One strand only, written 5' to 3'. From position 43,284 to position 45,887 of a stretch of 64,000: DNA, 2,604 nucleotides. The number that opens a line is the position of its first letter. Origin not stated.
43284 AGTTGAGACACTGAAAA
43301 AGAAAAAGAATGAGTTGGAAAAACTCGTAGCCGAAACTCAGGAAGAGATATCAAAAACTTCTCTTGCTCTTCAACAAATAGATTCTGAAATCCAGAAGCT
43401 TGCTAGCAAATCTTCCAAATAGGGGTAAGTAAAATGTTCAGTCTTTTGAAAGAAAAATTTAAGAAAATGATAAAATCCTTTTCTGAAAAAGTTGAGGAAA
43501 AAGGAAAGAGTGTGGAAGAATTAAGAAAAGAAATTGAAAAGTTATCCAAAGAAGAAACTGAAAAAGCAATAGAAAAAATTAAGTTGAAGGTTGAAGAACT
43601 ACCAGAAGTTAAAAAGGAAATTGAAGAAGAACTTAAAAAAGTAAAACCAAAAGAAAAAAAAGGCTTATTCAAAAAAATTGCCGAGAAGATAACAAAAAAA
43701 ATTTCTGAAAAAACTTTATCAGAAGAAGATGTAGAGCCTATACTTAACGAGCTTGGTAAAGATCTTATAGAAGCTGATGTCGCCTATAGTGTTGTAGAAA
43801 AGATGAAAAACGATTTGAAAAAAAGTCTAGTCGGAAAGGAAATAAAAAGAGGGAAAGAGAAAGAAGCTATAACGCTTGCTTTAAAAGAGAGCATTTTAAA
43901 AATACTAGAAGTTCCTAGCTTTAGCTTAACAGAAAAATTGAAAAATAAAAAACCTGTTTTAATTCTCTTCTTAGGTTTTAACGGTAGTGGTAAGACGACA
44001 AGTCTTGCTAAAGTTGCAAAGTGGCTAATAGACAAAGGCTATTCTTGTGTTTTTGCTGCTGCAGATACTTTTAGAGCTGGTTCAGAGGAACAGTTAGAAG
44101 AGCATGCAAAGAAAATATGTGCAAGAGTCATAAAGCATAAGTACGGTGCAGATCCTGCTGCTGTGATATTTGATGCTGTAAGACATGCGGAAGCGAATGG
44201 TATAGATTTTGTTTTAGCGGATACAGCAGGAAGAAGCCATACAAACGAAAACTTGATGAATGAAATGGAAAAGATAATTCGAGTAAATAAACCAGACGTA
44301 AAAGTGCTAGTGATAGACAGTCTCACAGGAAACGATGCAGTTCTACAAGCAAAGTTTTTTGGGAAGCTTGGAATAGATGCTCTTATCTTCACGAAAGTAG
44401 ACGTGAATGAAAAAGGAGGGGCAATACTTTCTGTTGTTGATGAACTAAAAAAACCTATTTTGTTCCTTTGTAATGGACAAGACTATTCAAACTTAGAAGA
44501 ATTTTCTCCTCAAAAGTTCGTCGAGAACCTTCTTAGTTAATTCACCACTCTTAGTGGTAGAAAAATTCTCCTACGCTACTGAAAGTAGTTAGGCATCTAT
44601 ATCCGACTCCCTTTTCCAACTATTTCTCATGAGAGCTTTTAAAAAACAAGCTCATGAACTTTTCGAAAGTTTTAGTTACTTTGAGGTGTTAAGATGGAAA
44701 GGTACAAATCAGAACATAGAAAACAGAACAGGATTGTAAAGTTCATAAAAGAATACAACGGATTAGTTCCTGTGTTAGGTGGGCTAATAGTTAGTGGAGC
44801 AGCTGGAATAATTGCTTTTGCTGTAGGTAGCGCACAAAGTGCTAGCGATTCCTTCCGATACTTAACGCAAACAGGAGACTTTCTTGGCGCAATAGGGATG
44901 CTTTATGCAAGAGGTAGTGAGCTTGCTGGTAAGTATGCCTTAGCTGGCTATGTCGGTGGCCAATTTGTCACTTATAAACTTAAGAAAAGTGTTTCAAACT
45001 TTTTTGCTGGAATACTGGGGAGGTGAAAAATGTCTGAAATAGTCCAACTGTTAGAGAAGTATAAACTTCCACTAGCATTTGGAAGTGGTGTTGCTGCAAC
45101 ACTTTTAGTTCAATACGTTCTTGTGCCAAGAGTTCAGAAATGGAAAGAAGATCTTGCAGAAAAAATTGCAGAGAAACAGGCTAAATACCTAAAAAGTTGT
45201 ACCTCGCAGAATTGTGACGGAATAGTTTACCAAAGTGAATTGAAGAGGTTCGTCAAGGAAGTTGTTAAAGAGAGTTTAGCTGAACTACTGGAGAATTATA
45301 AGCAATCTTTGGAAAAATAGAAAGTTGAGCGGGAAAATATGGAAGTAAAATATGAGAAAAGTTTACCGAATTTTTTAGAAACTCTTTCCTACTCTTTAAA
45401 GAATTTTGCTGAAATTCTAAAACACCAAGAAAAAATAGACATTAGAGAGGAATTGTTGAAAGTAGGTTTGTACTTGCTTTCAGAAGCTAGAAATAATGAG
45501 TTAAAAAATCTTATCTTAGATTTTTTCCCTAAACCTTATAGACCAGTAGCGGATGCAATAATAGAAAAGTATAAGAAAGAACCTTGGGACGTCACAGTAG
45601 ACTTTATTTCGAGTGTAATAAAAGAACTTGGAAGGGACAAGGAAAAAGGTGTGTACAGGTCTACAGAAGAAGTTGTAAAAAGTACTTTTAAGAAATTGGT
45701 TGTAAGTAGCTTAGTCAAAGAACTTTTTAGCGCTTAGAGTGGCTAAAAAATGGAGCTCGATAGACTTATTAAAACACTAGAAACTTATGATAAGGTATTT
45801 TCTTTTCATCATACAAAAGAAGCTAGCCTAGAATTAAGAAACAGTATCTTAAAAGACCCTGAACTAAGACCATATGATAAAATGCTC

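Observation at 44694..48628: Cluster of seven uncharacterised ORFs centred on a stand-alone Mrr-cat PD-(D/E)xK nuclease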

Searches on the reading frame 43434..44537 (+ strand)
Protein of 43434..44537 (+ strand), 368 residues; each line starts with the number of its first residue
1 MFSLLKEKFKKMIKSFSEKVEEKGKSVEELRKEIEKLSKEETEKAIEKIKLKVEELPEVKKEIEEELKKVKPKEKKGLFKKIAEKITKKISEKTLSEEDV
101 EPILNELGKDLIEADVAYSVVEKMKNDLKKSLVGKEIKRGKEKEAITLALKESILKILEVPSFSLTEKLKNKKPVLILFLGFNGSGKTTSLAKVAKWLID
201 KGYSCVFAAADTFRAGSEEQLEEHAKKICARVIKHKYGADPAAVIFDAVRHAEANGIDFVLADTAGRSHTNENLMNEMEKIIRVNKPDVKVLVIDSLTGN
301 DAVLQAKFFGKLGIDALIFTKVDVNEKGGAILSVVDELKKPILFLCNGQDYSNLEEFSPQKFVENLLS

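Call 18: find_related_loci(query=window:43434-44537:+, collection=genome_contigs, flank=10000)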
Query window:43434-44537:+ (368 aa) in genome_contigs; peptide patterns used: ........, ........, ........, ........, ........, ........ (x = any residue, [..] = any of these).
212 stretches matched a pattern, but none encodes a relative of the query by tblastn (E <= 1e-3).

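Call 20: find_related_loci(query=A4, collection=genome_contigs, flank=10000)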
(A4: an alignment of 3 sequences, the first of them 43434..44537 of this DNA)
Query A4 (368 aa) in genome_contigs; peptide patterns used: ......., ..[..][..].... (x = any residue, [..] = any of these).
373 stretches matched a pattern; 8 encode a relative of the query (tblastn E <= 1e-3); 8 distinct loci.
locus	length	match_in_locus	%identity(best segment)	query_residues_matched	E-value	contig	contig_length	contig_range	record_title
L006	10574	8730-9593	56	81-367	2e-102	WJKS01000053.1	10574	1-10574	MAG: Candidatus Aenigmatarchaeota archaeon isolate Bin_042 k141_2234986, whole genome shotgun sequence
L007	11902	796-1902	47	1-366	2e-84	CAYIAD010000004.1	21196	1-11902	MAG TPA_asm: Candidatus Woesearchaeota archaeon isolate ERP119705_co1_747 genome assembly, contig: NODE_2694_length_2119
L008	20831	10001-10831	47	95-368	8e-81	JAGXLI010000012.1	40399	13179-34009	MAG: Thermoplasmatota archaeon isolate GSL_GSL3510_12 NODE_73_length_40399_cov_7.86114, whole genome shotgun sequence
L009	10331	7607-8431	46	95-366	3e-74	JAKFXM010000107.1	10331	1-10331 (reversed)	MAG: Methanobacteriota archaeon isolate ND3_Bin_21 ND3_0001395, whole genome shotgun sequence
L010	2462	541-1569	43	1-366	7e-76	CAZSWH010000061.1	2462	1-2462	MAG TPA_asm: Candidatus Woesearchaeota archaeon isolate binchicken_co196_462 genome assembly, contig: NODE_67770_length_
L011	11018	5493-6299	48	92-357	8e-72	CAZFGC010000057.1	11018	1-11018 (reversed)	MAG TPA_asm: Candidatus Micrarchaeota archaeon isolate binchicken_co25_42 genome assembly, contig: k141_49850, whole gen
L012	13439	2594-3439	48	86-366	1e-62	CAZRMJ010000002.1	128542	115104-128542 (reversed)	MAG TPA_asm: Candidatus Woesearchaeota archaeon isolate SRP342105_co2_376 genome assembly, contig: NODE_102_length_12854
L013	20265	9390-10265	36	67-367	4e-44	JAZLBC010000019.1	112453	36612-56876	MAG: Christensenellaceae bacterium isolate T1900045067_TC20190061.MAGScoT_cleanbin_000009 SGB_4605_k141_3083653, whole g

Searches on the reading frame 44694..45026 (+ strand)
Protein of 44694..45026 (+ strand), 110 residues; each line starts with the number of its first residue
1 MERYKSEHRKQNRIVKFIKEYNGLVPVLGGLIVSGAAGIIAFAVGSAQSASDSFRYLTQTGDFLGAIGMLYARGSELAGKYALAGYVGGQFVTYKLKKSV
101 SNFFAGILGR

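Call 3: search_protein_families(library=pfam, proteins=[window:44694-45026:+], max_evalue=1)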
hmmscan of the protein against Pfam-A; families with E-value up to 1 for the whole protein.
window:44694-45026:+ (110 aa): 2 families
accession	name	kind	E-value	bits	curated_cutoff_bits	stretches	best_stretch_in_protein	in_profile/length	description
PF16083.10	Phage_holin_3_3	-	0.015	15.8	28.4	1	12-55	21-59/78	LydA holin phage, holin superfamily III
PF14686.12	fn3_3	-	0.079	13.2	24.4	1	77-100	43-65/75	Polysaccharide lyase family 4, domain II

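Call 4: search_protein_families(library=padloc, proteins=[window:44694-45026:+], max_evalue=1)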
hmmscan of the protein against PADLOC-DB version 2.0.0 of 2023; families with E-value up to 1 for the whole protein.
window:44694-45026:+ (110 aa): 0 families

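Call 5: search_protein_families(library=ncbifam, proteins=[window:44694-45026:+], max_evalue=1)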
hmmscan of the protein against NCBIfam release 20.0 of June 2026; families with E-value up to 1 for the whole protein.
window:44694-45026:+ (110 aa): 0 families

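Call 22: find_related_loci(query=A3, collection=viral_contigs, flank=8000)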
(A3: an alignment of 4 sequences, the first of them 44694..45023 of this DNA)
Query A3 (110 aa) in viral_contigs; peptide patterns used: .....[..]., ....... (x = any residue, [..] = any of these).
195 stretches matched a pattern, but none encodes a relative of the query by tblastn (E <= 1e-3).

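Call 29: find_related_loci(query=A3, collection=metagenome_contigs, flank=7000)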
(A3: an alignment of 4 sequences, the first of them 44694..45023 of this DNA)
Query A3 (110 aa) in metagenome_contigs; peptide patterns used: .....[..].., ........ (x = any residue, [..] = any of these).
195 stretches matched a pattern; 6 encode a relative of the query (tblastn E <= 1e-3); 6 distinct loci.
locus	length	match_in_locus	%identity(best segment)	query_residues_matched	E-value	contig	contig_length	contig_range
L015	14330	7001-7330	94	1-110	4e-66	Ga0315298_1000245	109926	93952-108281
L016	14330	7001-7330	95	1-110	9e-66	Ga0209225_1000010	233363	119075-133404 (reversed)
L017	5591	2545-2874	93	1-110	2e-65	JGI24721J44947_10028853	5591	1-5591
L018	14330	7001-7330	92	1-110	3e-63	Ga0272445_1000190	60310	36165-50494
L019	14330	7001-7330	95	1-110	9e-66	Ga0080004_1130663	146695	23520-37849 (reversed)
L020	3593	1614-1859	38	20-88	3e-6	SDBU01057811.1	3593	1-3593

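Call 80: search_protein_families(library=phrogs, proteins=[window:44694-45026:+], max_evalue=0.01)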
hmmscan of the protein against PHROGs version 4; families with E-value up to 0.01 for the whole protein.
window:44694-45026:+ (110 aa): 0 families

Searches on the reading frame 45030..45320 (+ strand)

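Call 3: search_protein_families(library=pfam, proteins=[window:45030-45320:+], max_evalue=1)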
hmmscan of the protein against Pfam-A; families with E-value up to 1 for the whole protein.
window:45030-45320:+ (96 aa): 5 families
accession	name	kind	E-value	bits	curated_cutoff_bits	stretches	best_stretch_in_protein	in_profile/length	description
PF05075.19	DUF684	-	0.00022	20.8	25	1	29-92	207-270/338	Protein of unknown function (DUF684)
PF01485.27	IBR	-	0.011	16.2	24.3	1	36-72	1-36/65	IBR domain, a half RING-finger domain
PF17150.9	CHASE6_C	-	0.025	15.6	27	1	30-79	24-68/80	C-terminal domain of two-partite extracellular sensor domain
PF23020.1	PEX14-like_2nd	-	0.053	14.3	23.2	1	18-49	17-48/120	Peroxisomal membrane protein PEX14-like, central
PF14553.12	YqbF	-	0.14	12.4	27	1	29-56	6-31/43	YqbF, hypothetical protein domain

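Call 4: search_protein_families(library=padloc, proteins=[window:45030-45320:+], max_evalue=1)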
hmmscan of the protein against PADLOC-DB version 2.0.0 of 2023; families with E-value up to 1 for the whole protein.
window:45030-45320:+ (96 aa): 0 families

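Call 5: search_protein_families(library=ncbifam, proteins=[window:45030-45320:+], max_evalue=1)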
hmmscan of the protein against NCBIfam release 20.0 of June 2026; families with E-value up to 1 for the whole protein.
window:45030-45320:+ (96 aa): 0 families

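Call 80: search_protein_families(library=phrogs, proteins=[window:45030-45320:+], max_evalue=0.01)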
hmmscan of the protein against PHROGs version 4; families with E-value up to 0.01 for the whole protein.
window:45030-45320:+ (96 aa): 0 families

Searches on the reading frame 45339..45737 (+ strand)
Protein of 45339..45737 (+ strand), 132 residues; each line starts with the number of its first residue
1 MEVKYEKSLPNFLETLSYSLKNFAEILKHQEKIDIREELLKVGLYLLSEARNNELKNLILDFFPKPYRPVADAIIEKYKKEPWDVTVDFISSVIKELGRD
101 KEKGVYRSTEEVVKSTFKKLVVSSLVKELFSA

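Call 3: search_protein_families(library=pfam, proteins=[window:45339-45737:+], max_evalue=1)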
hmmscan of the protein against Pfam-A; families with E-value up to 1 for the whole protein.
window:45339-45737:+ (132 aa): 1 family
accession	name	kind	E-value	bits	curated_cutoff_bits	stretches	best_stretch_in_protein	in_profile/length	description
PF11486.13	DUF3212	-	0.078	13.7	27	1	75-130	36-90/121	Protein of unknown function (DUF3212)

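Call 4: search_protein_families(library=padloc, proteins=[window:45339-45737:+], max_evalue=1)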
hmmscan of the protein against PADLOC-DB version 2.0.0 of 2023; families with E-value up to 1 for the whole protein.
window:45339-45737:+ (132 aa): 1 family
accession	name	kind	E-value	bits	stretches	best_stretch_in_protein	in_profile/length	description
PDLC02324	AbiEii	-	0.0066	14.2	1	62-129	153-217/231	AbiEii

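Call 5: search_protein_families(library=ncbifam, proteins=[window:45339-45737:+], max_evalue=1)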
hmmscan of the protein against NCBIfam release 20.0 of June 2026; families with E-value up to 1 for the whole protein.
window:45339-45737:+ (132 aa): 1 family
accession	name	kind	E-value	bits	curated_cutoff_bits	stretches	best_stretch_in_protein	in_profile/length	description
NF006118.0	PRK08264.1-4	subfamily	0.1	12.1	279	1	69-112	198-241/244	SDR family oxidoreductase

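Call 80: search_protein_families(library=phrogs, proteins=[window:45339-45737:+], max_evalue=0.01)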
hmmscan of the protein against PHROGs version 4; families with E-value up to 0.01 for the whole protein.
window:45339-45737:+ (132 aa): 0 families

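Call 92: search_solved_structures(query=A9, max_evalue=1)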
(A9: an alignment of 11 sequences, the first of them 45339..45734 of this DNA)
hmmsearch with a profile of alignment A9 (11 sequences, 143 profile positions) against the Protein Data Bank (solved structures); distinct sequences matched with E-value up to 1: 12.
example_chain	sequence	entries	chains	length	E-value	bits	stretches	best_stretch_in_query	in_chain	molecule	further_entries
6u1s_A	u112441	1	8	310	0.047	16.9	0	37-87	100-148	de novo designed 16-helix transmembrane nanopore, TMHC8_R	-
3wx4_A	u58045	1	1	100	0.06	16.6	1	63-96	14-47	Anti-restriction endonuclease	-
9io5_R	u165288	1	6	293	0.15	15.3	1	17-74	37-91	G1-ATPase subunit D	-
5vjs_A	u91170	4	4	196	0.2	14.8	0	24-66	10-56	Reaction Center Maquette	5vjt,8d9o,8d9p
6vfh_B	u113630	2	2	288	0.28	14.4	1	14-56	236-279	T33_dn10B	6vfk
5vju_A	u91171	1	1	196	0.3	14.3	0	24-63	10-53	Reaction Center Maquette Leu71His variant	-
9mg8_A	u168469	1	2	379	0.48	13.6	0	19-59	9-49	b-iTHR-110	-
7udm_A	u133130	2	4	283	0.51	13.5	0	41-71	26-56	Designed helical repeat protein (DHR) RPB_PLP1_R6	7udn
7udl_A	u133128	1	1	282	0.52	13.5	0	41-71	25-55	Designed helical repeat protein (DHR) RPB_PLP1_R6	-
8g9k_A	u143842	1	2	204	0.7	13.1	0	15-71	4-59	THR2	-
6dlm_B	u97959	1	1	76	0.76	13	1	8-60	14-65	DHD127_B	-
8dt0_A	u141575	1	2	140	0.86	12.8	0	21-59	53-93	Scaffolding protein functional sites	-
